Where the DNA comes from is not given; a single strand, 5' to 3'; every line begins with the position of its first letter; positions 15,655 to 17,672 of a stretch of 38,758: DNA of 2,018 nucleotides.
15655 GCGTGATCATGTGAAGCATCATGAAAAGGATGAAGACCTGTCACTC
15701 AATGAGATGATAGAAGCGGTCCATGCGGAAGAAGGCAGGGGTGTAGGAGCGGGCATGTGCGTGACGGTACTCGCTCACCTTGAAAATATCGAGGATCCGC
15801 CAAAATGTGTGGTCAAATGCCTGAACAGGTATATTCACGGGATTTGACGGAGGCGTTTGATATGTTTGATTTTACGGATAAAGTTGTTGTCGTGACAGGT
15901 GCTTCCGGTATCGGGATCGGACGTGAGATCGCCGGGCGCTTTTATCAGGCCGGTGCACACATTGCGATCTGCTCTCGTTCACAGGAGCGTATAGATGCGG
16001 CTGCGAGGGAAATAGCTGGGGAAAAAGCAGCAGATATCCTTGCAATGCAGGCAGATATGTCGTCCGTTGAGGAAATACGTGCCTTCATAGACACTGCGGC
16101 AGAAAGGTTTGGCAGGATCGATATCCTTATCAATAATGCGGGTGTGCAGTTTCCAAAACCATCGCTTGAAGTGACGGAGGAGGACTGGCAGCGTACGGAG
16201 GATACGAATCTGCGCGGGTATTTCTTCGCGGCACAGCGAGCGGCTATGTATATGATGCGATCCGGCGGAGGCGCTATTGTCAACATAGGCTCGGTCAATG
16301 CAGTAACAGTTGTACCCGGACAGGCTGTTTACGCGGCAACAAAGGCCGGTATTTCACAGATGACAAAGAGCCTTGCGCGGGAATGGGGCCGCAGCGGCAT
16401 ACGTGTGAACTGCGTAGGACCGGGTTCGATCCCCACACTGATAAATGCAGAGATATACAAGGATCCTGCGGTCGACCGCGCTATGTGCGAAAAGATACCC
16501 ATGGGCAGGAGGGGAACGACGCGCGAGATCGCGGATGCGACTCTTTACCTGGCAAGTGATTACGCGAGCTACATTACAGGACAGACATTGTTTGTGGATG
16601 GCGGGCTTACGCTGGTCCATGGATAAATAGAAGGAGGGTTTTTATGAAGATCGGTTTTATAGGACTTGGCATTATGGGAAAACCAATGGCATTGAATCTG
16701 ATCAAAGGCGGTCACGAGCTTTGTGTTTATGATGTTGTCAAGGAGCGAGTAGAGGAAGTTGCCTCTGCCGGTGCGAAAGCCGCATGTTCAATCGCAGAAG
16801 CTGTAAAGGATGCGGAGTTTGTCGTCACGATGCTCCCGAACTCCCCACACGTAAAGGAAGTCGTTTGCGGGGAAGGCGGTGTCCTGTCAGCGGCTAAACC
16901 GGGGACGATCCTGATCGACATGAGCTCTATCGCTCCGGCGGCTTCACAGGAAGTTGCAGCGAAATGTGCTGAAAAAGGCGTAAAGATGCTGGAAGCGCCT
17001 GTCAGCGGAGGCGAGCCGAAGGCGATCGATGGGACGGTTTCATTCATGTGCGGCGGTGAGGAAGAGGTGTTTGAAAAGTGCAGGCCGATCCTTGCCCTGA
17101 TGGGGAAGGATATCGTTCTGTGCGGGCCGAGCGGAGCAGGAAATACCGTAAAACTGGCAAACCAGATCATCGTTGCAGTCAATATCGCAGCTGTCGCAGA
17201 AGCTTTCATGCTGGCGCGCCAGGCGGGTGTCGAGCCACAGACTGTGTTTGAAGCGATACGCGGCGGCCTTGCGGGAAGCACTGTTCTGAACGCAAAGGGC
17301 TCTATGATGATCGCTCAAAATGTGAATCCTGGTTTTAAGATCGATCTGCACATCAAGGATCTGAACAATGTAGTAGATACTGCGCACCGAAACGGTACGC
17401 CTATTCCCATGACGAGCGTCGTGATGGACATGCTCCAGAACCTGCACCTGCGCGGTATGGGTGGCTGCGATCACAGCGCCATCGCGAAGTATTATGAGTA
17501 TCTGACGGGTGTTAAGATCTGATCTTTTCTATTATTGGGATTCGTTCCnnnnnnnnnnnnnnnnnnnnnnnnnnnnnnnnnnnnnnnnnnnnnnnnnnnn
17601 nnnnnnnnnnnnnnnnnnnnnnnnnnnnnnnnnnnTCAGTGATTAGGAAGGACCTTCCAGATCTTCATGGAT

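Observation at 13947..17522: PdxA-like / SDR / beta-hydroxyacid-DH triad occurs twice, reshuffled, with no DUF1537 kinase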

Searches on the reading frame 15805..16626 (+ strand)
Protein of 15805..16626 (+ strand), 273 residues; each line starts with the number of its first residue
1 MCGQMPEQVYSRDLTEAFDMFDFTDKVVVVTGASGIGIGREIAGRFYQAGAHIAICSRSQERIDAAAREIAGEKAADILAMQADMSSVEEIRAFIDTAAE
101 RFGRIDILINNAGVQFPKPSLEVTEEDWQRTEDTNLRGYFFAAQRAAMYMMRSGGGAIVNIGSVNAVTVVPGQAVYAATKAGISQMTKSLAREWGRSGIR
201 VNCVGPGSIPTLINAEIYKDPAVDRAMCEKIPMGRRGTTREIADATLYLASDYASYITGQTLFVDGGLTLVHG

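Call 3: search_protein_families(library=pfam, proteins=[window:15805-16626:+])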
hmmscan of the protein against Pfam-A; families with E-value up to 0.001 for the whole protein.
window:15805-16626:+ (273 aa): 4 families
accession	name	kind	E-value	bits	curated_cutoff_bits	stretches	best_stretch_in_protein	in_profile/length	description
PF13561.12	adh_short_C2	-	1.4e-71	241.2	27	1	35-269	5-236/236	Enoyl-(Acyl carrier protein) reductase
PF00106.31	adh_short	-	8e-58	195.6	26.6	1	26-220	1-193/195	short chain dehydrogenase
PF08659.16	KR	-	6.2e-13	49.5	22.6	1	28-203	3-172/180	KR domain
PF23441.1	SDR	-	7.4e-12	45.6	27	1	26-270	9-257/258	SDR-like rossmann domain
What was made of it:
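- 15862..16626 (+): SDR 1, inferred sugar 1-dehydrogenase. PF13561/PF00106 (call 3).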

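Call 7: search_protein_families(library=ncbifam, proteins=[window:15805-16626:+], max_evalue=0.00001)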
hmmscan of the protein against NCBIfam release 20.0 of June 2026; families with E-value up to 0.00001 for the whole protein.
window:15805-16626:+ (273 aa): 231 families (the best 25 are shown)
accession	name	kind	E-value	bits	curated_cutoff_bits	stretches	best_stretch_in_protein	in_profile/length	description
NF005559.1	PRK07231.1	subfamily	6.8e-73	245.2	215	1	23-269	2-248/249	glucose 1-dehydrogenase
NF004198.0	PRK05653.1-3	equivalog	2.5e-66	223.7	296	1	24-269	6-247/248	3-oxoacyl-ACP reductase FabG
TIGR01830.1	3oxo_ACP_reduc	equivalog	5.5e-66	222.7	297.75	1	28-268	1-238/239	3-oxoacyl-[acyl-carrier-protein] reductase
NF052558.1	MBtsdlDhBudC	equivalog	3.7e-65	220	270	1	23-271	1-244/250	meso-2,3-butanediol dehydrogenase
NF005446.0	PRK07035.1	equivalog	2.1e-63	214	373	1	18-269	4-254/255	SDR family oxidoreductase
NF005309.0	PRK06841.1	subfamily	2.6e-63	213.9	286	1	19-270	9-254/255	GolD/DthD family dehydrogenase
NF006493.1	PRK08936.1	subfamily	2.9e-63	213.6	420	1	22-270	4-252/261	glucose-1-dehydrogenase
NF004791.0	PRK06138.1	equivalog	6.3e-62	209.1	312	1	23-269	3-250/252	SDR family oxidoreductase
NF009466.0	PRK12826.1-2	subfamily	2.2e-61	207.5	222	1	25-269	3-245/248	3-oxoacyl-ACP reductase FabG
NF005067.0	PRK06484.1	equivalog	2.4e-60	204.6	713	1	25-271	9-254/524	short chain dehydrogenase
NF009468.0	PRK12826.1-4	equivalog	1.1e-59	202.2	318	1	21-270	3-249/256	SDR family oxidoreductase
NF004197.0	PRK05653.1-1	equivalog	7.5e-59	199.3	332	1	24-269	6-247/249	3-oxoacyl-ACP reductase FabG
NF005893.0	PRK07856.1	equivalog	1.7e-58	197.9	255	1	20-267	4-240/255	SDR family oxidoreductase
NF006070.0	PRK08213.1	subfamily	3e-58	197.4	279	1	19-270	6-258/259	gluconate 5-dehydrogenase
NF004778.0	PRK06124.1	equivalog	2.3e-57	194.3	303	1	18-269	4-253/256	SDR family oxidoreductase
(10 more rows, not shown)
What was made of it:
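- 15862..16626 (+): Exceeds the NCBIfam glucose 1-dehydrogenase subfamily cut-off (245 against 215; call 7).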

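Call 74: search_solved_structures(query=window:15862-16626:+, max_evalue=1e-40)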
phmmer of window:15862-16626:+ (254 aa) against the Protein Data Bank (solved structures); distinct sequences matched with E-value up to 1e-40: 46.
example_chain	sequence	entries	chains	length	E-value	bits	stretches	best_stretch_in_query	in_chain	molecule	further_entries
3aus_A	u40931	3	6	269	1.2e-52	181.8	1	3-250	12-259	Glucose 1-dehydrogenase 4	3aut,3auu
3ay6_A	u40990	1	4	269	1.2e-52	181.8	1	3-250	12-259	Glucose 1-dehydrogenase 4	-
3ay7_A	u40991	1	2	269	1.2e-52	181.8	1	3-250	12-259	Glucose 1-dehydrogenase 4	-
8w0o_A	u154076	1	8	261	8.1e-51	175.8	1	3-252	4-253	Dehydrogenase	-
8w0n_A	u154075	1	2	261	8.6e-51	175.7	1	3-251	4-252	IRED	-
1vl8_A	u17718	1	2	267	1.4e-50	175.1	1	1-250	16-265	Gluconate 5-dehydrogenase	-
4jro_A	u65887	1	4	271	3.6e-50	173.7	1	6-250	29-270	FabG protein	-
1rwb_A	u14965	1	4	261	8.9e-50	172.4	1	3-252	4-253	Glucose 1-dehydrogenase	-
3osu_A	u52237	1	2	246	2.5e-49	170.9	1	7-249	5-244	3-oxoacyl-[acyl-carrier-protein] reductase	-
3sj7_A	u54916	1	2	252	3.1e-49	170.6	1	7-249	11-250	3-oxoacyl-(Acyl-carrier-protein) reductase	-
1gee_A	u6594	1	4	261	3.3e-49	170.6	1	3-252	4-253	GLUCOSE 1-DEHYDROGENASE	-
1gco_A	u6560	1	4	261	1.3e-48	168.7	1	3-250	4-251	GLUCOSE DEHYDROGENASE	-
1g6k_A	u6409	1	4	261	3.4e-48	167.3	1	3-250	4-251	GLUCOSE 1-DEHYDROGENASE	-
4j2h_A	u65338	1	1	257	6.9e-48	166.2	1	1-249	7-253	Short chain alcohol dehydrogenase-related dehydrogenase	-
2uvd_A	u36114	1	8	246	6.1e-46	159.9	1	6-250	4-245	3-OXOACYL-(ACYL-CARRIER-PROTEIN) REDUCTASE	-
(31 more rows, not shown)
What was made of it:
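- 15862..16626 (+): Best solved structure is B. megaterium glucose 1-dehydrogenase 3AUS, E 1e-52 (call 74).
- Both SDRs exceed the glucose 1-dehydrogenase subfamily cut-off (call 7), and the best solved structure is glucose 1-dehydrogenase (call 74). Gluconate 5-dehydrogenase and L-xylulose reductase are also among the hits (calls 7, 74). L-xylulose reductase is among the SDR hits (call 74).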

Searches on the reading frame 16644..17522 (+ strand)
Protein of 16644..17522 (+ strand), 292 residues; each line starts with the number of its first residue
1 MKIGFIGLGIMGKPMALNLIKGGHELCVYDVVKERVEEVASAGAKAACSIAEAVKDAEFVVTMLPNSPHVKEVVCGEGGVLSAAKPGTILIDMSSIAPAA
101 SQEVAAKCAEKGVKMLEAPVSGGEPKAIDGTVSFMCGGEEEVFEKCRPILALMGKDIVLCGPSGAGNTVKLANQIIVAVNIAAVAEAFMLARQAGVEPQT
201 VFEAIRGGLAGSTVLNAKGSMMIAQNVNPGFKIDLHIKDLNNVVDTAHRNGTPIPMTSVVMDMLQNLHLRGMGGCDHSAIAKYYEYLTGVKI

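Call 3: search_protein_families(library=pfam, proteins=[window:16644-17522:+])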
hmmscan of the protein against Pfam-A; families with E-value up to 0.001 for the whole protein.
window:16644-17522:+ (292 aa): 6 families
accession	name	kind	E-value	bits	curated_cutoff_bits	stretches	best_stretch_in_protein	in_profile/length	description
PF03446.21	NAD_binding_2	-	7.8e-56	189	21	1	2-160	1-159/161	NAD binding domain of 6-phosphogluconate dehydrogenase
PF14833.11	NAD_binding_11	-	1.2e-37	129.3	30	1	164-284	1-122/122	NAD-binding of NADP-dependent 3-hydroxyisobutyrate dehydrogenase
PF03807.23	F420_oxidored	-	5.4e-09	37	21.6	1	2-94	1-92/94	NADP oxidoreductase coenzyme F420-dependent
PF02826.25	2-Hacid_dh_C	-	3.9e-07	30.1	25.1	1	2-94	38-127/178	D-isomer specific 2-hydroxyacid dehydrogenase, NAD binding domain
PF07991.19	KARI_N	-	5.4e-05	23.3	20.6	1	2-68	6-72/165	Acetohydroxy acid isomeroreductase, NADPH-binding domain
PF02737.24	3HCDH_N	-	0.0006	20.2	22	0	2-41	1-40/180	3-hydroxyacyl-CoA dehydrogenase, NAD binding domain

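Call 7: search_protein_families(library=ncbifam, proteins=[window:16644-17522:+], max_evalue=0.00001)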
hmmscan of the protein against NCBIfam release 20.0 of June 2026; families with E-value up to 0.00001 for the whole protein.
window:16644-17522:+ (292 aa): 14 families
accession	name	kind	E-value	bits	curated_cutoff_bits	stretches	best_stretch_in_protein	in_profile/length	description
NF008592.0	PRK11559.1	equivalog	4.9e-128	426.6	397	1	1-292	3-294/296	2-hydroxy-3-oxopropionate reductase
TIGR01505.1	tartro_sem_red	equivalog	2.3e-119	398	340.75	1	2-292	1-291/291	2-hydroxy-3-oxopropionate reductase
NF011633.0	PRK15059.1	equivalog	3.2e-73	246.5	451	1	1-289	1-288/292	2-hydroxy-3-oxopropionate reductase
TIGR01692.1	HIBADH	equivalog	4.8e-70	236.2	291.6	1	5-284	1-287/288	3-hydroxyisobutyrate dehydrogenase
NF012005.0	PRK15461.1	equivalog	8.7e-65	218.8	348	1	2-290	3-292/298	sulfolactaldehyde 3-reductase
NF043037.1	ThreonDh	equivalog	4.9e-59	200.2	350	1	2-290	4-290/297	L-threonate dehydrogenase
NF007161.0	PRK09599.1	subfamily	9.3e-26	90.7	271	1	1-206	1-212/302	NADP-dependent phosphogluconate dehydrogenase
TIGR00872.1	gnd_rel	equivalog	1.4e-22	80.3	297.2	1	1-199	1-196/299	phosphogluconate dehydrogenase (NAD(+)-dependent, decarboxylating)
NF006765.0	PRK09287.1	equivalog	6.2e-18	64.9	413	1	2-194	5-207/476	NADP-dependent phosphogluconate dehydrogenase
TIGR00873.1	gnd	equivalog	2.6e-16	59.5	426.7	1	2-195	1-204/467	decarboxylating NADP(+)-dependent phosphogluconate dehydrogenase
TIGR03026.1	NDP-sugDHase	subfamily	2e-07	30.2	189.8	0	1-42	1-42/413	nucleotide sugar dehydrogenase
NF040825.1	UDPMaNacDH_Arch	equivalog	2.3e-07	30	750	0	1-46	1-46/418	UDP-N-acetyl-D-mannosamine dehydrogenase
NF042925.1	FHMPC_DH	equivalog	2e-06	27.3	500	0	1-41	1-41/304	5-formyl-3-hydroxy-2-methylpyridine 4-carboxylate 5-dehydrogenase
NF006409.0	PRK08655.1-3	equivalog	5.5e-06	26.1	310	1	1-162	1-161/290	prephenate dehydrogenase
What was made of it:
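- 16644..17522 (+): HIBADH-family enzyme 1, GarR-type tartronate semialdehyde reductase. NF008592 427 bits (cut-off 397) and TIGR01505 398 bits (cut-off 341) (call 7).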

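Call 75: search_solved_structures(query=window:16644-17522:+, max_evalue=1e-40)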
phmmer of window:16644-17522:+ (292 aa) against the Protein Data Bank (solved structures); distinct sequences matched with E-value up to 1e-40: 14.
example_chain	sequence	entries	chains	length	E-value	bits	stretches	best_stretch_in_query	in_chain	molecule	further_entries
1vpd_A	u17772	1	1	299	1e-101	343.3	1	1-291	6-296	TARTRONATE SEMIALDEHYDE REDUCTASE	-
1yb4_A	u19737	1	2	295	1.8e-66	227.7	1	1-289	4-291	tartronic semialdehyde reductase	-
9rb2_A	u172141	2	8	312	9.5e-64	218.8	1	2-289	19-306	Probable oxidoreductase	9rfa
3cky_A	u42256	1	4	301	2.3e-62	214.3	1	1-292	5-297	2-hydroxymethyl glutarate dehydrogenase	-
3w6u_A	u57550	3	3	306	1.4e-58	201.9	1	1-280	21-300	6-phosphogluconate dehydrogenase, NAD-binding protein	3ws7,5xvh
3w6z_A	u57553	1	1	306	1e-57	199.1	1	1-280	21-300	6-phosphogluconate dehydrogenase, NAD-binding protein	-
3q3c_A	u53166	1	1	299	1.4e-53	185.4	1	2-286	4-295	Probable 3-hydroxyisobutyrate dehydrogenase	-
3obb_A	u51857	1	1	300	1.4e-53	185.4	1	2-286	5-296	Probable 3-hydroxyisobutyrate dehydrogenase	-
4dll_A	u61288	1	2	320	1.3e-49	172.5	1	2-267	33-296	2-hydroxy-3-oxopropionate reductase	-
6sm7_A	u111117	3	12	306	5.9e-48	167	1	3-285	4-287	3-sulfolactaldehyde reductase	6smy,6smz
2gf2_A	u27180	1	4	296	2e-47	165.3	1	1-283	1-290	3-hydroxyisobutyrate dehydrogenase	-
2i9p_A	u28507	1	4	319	2.6e-47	164.9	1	1-283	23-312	3-hydroxyisobutyrate dehydrogenase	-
3pef_A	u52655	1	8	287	1.7e-42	149.1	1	2-285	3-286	6-phosphogluconate dehydrogenase, NAD-binding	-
5y8g_A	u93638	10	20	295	8.7e-42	146.8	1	3-264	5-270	Probable 3-hydroxyisobutyrate dehydrogenase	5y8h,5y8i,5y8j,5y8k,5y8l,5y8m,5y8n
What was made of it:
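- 16644..17522 (+): 1VPD at E 1e-101 (call 75).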
